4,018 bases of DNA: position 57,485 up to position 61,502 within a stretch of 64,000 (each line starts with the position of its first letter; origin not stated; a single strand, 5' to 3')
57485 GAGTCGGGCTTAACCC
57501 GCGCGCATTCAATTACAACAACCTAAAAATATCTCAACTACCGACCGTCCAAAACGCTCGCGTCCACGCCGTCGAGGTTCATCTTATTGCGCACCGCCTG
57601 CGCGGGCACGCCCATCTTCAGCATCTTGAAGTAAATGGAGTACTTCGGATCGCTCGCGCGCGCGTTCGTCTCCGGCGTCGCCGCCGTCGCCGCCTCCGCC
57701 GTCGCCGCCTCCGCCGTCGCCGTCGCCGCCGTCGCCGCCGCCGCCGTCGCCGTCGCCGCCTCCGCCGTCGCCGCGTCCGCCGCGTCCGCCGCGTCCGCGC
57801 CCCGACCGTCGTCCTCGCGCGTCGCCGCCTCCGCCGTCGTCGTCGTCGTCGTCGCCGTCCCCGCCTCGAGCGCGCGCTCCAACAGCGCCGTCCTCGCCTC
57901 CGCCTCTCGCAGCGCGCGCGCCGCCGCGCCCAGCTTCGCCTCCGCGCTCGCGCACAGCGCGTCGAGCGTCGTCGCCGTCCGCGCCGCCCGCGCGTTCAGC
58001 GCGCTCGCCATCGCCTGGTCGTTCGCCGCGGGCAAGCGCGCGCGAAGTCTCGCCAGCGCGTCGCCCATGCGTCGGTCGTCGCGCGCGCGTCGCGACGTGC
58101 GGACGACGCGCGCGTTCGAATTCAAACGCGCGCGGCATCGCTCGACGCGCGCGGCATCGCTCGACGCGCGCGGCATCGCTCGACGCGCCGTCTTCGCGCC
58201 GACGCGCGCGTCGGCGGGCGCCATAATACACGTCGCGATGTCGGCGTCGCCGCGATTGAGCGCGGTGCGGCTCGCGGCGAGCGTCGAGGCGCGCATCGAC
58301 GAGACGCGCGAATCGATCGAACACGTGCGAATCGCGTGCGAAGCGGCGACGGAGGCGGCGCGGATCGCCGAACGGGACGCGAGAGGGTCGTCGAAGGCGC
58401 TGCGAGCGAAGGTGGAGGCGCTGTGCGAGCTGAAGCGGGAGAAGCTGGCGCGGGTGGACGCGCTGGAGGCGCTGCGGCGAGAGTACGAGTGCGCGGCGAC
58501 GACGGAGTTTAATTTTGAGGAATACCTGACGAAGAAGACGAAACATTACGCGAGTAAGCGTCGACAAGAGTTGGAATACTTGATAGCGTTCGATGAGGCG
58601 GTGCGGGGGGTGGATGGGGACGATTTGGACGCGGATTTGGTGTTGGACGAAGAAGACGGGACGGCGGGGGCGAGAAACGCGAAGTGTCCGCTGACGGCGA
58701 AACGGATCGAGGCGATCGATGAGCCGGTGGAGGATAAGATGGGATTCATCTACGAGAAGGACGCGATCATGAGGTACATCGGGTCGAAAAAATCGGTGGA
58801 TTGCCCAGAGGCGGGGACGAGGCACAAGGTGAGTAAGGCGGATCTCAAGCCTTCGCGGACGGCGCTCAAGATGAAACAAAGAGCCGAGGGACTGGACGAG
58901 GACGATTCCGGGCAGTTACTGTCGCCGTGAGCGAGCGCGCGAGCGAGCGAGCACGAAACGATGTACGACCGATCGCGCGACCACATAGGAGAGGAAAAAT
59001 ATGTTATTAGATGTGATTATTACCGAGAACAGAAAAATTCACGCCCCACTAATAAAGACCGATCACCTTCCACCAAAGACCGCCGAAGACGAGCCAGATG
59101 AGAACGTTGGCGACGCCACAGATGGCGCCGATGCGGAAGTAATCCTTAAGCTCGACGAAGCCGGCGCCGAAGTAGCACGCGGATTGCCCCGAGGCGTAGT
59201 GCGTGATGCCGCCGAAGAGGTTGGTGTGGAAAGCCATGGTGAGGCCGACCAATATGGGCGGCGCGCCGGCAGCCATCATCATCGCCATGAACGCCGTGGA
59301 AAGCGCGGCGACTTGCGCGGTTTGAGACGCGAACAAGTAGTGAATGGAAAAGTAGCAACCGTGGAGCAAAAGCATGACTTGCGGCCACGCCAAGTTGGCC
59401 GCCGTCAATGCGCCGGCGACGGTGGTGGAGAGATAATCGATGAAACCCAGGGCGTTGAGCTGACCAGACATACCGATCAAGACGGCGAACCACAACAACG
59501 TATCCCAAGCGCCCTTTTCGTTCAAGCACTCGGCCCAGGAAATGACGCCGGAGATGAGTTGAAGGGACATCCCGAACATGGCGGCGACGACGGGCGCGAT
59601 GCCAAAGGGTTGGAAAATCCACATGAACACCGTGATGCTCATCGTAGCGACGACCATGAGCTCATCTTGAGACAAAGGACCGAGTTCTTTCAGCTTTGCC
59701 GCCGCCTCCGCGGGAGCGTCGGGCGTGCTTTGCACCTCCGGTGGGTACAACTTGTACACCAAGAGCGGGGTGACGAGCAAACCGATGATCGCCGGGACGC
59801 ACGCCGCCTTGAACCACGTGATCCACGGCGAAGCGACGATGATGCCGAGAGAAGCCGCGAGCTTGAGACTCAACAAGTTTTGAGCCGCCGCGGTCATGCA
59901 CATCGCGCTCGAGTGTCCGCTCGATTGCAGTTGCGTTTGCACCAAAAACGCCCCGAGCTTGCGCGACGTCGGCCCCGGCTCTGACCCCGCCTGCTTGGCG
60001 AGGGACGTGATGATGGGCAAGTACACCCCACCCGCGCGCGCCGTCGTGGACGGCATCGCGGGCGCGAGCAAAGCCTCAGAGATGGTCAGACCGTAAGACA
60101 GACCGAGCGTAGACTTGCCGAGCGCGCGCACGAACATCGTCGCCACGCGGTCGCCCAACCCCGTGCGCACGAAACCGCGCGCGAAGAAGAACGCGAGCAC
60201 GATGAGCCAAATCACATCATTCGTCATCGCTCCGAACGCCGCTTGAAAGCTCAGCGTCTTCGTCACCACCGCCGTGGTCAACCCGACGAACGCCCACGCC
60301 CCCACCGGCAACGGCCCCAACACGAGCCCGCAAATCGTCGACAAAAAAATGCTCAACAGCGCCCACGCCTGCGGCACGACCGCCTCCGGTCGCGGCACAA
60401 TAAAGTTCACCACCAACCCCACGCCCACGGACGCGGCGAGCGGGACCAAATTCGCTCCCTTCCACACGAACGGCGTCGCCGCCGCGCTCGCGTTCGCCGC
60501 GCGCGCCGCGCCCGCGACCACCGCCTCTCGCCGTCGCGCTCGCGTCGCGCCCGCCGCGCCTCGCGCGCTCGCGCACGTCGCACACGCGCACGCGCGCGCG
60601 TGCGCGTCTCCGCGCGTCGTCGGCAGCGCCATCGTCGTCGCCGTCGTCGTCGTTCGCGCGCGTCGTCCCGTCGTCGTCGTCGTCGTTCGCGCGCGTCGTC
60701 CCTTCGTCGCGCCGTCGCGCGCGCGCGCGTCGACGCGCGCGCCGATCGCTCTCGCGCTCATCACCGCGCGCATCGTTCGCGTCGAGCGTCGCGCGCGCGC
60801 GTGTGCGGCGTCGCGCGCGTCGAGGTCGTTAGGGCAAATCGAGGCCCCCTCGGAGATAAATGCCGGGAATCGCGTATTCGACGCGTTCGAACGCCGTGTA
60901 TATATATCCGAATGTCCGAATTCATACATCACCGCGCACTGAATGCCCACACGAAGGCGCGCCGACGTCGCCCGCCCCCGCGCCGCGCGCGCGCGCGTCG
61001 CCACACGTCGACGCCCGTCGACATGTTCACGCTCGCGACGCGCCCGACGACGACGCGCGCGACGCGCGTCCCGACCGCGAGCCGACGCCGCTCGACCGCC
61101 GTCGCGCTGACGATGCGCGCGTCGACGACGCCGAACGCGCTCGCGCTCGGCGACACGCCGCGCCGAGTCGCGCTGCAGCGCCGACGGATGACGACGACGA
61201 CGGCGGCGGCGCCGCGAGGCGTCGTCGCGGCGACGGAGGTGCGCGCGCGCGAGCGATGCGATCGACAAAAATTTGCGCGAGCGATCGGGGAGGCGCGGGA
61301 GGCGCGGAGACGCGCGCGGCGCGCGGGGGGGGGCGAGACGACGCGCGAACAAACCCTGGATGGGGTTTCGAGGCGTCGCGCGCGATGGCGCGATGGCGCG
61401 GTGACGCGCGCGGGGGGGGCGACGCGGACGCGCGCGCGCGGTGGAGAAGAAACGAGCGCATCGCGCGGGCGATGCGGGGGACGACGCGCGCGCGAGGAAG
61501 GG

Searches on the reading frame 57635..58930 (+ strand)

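Call 62: search_protein_families(library=pfam, proteins=[window:57635-58930:+], max_evalue=0.001)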
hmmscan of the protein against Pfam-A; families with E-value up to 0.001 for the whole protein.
window:57635-58930:+ (431 aa): 1 family
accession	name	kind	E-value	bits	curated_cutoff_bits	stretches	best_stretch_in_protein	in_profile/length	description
PF11789.14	zf-Nse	-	6.4e-07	29.5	27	1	346-394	9-55/57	Zinc-finger of the MIZ type in Nse subunit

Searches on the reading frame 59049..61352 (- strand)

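Call 62: search_protein_families(library=pfam, proteins=[window:59049-61352:-], max_evalue=0.001)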
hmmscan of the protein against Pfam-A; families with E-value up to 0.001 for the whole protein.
window:59049-61352:- (767 aa): 2 families
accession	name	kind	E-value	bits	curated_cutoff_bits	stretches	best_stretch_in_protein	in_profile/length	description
PF00939.25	Na_sulph_symp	-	1.3e-122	410.7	27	1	302-766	4-471/472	Sodium:sulfate symporter transmembrane region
PF03600.22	CitMHS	-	5.7e-14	52.4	31.9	1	343-706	4-335/336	Citrate transporter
